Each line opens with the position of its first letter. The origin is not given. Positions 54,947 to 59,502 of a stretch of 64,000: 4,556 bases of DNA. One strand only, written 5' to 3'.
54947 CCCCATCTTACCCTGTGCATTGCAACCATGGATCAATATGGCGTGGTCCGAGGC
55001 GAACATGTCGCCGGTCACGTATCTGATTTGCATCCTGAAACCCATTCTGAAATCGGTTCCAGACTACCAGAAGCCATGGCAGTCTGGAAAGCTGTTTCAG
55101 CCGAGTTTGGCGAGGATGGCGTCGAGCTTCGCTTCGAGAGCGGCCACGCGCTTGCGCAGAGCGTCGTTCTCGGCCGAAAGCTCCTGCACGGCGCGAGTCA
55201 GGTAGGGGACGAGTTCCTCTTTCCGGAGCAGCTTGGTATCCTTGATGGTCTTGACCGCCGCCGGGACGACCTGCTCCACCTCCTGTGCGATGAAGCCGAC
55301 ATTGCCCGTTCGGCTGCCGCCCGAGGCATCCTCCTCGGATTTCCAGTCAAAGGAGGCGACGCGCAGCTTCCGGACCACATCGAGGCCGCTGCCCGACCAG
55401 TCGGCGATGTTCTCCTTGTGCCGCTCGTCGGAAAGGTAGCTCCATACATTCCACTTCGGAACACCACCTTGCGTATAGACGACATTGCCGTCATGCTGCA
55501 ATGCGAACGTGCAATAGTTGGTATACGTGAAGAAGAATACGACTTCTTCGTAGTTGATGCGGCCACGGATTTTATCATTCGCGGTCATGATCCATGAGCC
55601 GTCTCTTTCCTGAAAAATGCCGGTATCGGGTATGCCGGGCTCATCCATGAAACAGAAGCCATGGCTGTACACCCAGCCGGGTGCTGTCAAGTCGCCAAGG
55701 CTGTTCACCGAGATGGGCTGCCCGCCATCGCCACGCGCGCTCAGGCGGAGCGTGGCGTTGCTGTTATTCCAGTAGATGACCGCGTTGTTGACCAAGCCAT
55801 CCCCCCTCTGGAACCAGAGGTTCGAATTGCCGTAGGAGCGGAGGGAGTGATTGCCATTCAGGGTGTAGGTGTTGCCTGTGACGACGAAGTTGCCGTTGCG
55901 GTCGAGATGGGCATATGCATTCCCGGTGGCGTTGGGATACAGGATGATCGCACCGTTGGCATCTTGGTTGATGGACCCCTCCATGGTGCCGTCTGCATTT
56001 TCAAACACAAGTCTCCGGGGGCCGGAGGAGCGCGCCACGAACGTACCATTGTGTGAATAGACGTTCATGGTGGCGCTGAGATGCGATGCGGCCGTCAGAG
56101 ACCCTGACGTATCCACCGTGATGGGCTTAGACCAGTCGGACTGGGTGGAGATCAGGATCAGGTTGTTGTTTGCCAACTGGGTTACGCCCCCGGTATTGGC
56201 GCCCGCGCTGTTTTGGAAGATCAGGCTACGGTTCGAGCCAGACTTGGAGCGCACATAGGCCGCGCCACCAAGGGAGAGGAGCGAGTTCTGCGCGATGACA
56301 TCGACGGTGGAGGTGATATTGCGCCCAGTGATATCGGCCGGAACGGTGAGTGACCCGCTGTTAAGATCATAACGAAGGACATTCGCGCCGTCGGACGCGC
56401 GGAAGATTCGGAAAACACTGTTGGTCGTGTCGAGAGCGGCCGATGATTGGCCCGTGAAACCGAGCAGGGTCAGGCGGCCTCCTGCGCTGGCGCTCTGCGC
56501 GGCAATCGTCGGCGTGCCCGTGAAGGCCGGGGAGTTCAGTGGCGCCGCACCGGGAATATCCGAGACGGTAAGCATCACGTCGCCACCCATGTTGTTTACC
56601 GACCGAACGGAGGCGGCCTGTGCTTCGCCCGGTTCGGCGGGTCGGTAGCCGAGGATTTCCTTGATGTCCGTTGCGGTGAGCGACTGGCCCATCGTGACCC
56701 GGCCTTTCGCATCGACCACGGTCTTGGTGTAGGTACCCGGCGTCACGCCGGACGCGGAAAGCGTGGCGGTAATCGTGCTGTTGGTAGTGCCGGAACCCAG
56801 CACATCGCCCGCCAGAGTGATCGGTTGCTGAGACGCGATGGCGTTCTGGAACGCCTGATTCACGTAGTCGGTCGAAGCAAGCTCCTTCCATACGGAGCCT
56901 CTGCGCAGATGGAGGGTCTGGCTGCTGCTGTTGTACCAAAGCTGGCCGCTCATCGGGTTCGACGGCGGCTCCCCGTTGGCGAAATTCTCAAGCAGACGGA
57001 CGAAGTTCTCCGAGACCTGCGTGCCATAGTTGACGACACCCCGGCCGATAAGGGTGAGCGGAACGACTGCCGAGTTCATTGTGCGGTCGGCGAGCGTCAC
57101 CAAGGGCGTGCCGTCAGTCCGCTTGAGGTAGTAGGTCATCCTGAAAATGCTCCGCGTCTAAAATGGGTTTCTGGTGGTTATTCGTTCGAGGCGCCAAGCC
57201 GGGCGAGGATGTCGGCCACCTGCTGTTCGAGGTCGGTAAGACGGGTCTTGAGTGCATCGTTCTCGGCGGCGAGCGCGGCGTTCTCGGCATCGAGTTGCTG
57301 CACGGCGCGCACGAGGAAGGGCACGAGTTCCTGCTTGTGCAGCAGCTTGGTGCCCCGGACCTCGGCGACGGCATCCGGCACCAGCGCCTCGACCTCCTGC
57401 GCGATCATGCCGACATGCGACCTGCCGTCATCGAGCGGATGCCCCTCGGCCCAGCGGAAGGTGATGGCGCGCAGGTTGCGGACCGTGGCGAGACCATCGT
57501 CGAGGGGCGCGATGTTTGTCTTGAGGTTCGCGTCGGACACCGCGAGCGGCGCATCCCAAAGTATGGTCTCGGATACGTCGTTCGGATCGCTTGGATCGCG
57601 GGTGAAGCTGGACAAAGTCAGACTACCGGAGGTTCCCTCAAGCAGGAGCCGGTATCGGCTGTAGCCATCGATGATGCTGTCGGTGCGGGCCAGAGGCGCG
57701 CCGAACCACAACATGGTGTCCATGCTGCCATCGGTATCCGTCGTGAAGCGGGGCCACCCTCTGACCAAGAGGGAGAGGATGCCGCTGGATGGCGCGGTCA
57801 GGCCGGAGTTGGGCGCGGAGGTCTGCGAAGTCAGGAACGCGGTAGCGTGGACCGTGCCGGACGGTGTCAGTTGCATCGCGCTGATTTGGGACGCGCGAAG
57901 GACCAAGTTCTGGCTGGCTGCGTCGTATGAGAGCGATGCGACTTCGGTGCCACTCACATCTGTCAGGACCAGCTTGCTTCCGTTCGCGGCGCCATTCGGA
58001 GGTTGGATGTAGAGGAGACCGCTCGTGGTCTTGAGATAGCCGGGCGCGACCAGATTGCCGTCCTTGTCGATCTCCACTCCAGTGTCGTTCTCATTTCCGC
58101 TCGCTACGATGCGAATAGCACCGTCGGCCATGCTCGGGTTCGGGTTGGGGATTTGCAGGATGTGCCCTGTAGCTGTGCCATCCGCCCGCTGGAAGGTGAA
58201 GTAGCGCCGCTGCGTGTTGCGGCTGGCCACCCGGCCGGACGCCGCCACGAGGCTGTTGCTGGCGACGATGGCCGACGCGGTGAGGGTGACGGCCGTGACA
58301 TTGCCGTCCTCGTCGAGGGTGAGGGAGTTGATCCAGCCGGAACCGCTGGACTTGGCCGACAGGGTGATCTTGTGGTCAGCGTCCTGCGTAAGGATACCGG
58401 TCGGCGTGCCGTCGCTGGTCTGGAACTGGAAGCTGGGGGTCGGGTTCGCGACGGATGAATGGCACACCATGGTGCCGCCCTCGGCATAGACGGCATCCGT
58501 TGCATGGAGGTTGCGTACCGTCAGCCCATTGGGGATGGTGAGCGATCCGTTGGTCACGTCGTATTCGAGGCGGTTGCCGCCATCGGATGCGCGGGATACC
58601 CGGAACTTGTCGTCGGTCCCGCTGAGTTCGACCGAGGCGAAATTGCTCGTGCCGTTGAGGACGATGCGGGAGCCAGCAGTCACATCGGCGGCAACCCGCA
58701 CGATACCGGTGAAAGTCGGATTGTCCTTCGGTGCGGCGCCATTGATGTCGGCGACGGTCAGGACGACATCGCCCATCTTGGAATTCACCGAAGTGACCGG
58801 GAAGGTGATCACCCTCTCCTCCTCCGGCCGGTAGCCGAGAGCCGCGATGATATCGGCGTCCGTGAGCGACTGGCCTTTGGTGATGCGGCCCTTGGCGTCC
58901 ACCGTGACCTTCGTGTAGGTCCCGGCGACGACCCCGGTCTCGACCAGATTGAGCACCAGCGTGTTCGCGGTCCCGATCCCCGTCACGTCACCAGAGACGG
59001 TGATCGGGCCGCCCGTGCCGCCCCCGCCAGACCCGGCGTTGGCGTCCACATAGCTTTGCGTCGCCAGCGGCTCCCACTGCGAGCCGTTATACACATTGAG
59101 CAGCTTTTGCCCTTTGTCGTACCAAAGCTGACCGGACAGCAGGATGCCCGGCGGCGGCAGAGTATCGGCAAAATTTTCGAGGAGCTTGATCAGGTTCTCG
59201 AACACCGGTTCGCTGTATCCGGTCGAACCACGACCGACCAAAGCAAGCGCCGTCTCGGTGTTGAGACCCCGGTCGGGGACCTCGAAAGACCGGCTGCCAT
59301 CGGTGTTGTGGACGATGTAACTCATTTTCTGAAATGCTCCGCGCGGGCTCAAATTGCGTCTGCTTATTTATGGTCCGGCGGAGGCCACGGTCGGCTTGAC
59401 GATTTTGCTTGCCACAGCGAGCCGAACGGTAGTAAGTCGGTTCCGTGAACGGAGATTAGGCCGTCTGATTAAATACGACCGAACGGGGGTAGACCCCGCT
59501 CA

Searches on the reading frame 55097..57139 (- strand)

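Call 13: search_protein_families(library=phrogs, proteins=[window:55097-57139:-], max_evalue=0.001)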
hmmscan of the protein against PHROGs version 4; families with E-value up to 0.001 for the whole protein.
window:55097-57139:- (680 aa): 20 families
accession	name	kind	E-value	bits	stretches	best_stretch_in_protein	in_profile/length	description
phrog_5668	-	tail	2.2e-20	73.1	1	544-672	1437-1565/1567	tail fiber protein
phrog_1980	-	tail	4.5e-19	70.1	1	227-673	85-438/449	tail fiber protein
phrog_8215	-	tail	7.4e-19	68.6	1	566-665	905-996/1000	baseplate wedge initiator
phrog_1699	-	tail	8.1e-12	45.5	1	564-668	889-994/1000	long tail fiber protein distal subunit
phrog_7389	-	tail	1.1e-11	45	1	99-246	345-494/732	tail fiber protein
phrog_28992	-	unknown function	2.5e-11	44.3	1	559-671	238-342/343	-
phrog_14394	-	head and packaging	4.1e-11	43.5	1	14-76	22-84/366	virion structural protein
phrog_15511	-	unknown function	1.4e-10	41.9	1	3-94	4-116/511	-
phrog_5481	-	tail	1.4e-10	41.3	1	509-675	905-1030/1043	tail fiber protein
phrog_4636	-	tail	2.1e-09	37.4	1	569-674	630-757/763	tail spike protein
phrog_7841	-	unknown function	2.8e-09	37.5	1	568-663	393-486/489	-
phrog_3484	-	tail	2.8e-08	33.7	1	255-671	488-814/818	tail fiber protein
phrog_1210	-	other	1.2e-07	30.6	1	569-665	2218-2312/2313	PblB-type receptor binding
phrog_38759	-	unknown function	3e-07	30.3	1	107-218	71-187/920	-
phrog_20554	-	other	3.9e-07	30.5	1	559-655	375-470/472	hyaluronidase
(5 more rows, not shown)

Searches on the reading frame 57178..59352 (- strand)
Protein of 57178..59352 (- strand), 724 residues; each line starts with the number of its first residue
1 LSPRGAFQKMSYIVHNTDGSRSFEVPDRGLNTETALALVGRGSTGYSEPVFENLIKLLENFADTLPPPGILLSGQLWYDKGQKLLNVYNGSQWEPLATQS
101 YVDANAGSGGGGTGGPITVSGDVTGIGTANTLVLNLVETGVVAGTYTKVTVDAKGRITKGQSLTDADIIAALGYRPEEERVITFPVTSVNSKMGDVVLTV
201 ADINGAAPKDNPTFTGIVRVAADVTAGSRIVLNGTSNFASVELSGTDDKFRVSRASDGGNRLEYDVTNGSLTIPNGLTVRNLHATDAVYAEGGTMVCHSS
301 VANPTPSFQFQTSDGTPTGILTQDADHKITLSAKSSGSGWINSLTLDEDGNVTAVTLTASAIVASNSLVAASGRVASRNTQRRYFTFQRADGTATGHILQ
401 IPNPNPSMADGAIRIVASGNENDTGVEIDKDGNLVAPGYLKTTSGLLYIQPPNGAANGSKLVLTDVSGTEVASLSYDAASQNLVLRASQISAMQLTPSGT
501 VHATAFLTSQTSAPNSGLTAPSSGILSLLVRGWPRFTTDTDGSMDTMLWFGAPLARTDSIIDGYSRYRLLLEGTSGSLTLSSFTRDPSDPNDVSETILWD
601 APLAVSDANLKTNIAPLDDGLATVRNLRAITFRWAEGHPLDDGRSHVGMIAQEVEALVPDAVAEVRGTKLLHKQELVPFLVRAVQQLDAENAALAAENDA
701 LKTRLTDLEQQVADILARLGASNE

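Call 13: search_protein_families(library=phrogs, proteins=[window:57178-59352:-], max_evalue=0.001)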
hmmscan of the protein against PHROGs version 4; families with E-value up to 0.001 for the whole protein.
window:57178-59352:- (724 aa): 17 families
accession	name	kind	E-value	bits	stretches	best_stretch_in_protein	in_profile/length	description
phrog_8215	-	tail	4.1e-17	62.8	1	605-699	908-997/1000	baseplate wedge initiator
phrog_5668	-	tail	1.5e-16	60.4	1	604-705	1464-1565/1567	tail fiber protein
phrog_28992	-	unknown function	3.3e-13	50.5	1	604-705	247-343/343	-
phrog_1980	-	tail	3.9e-13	50.5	1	381-715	166-447/449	tail fiber protein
phrog_18186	-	tail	9e-11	42.1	1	605-697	486-573/582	baseplate wedge subunit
phrog_7389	-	tail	2.8e-09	37.1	1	112-168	348-409/732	tail fiber protein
phrog_15511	-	unknown function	6e-09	36.5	1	73-108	86-121/511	-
phrog_1699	-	tail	2.3e-08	34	1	606-698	894-991/1000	long tail fiber protein distal subunit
phrog_7121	-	tail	9.6e-08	31.5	1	602-661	793-856/927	tail fiber protein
phrog_11011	-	tail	1.1e-07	31.2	1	604-705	1179-1284/1291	long tail fiber protein distal subunit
phrog_4636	-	tail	1.2e-07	31.5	1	596-711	621-761/763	tail spike protein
phrog_5481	-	tail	9e-07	28.7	1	562-715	880-1037/1043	tail fiber protein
phrog_6578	-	tail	4.9e-06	25.6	1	606-714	1080-1196/1210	tail fiber protein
phrog_22896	-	tail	7e-06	25.5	1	573-666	681-767/808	tail protein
phrog_17509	-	unknown function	6.4e-05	23.5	1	179-242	137-192/281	-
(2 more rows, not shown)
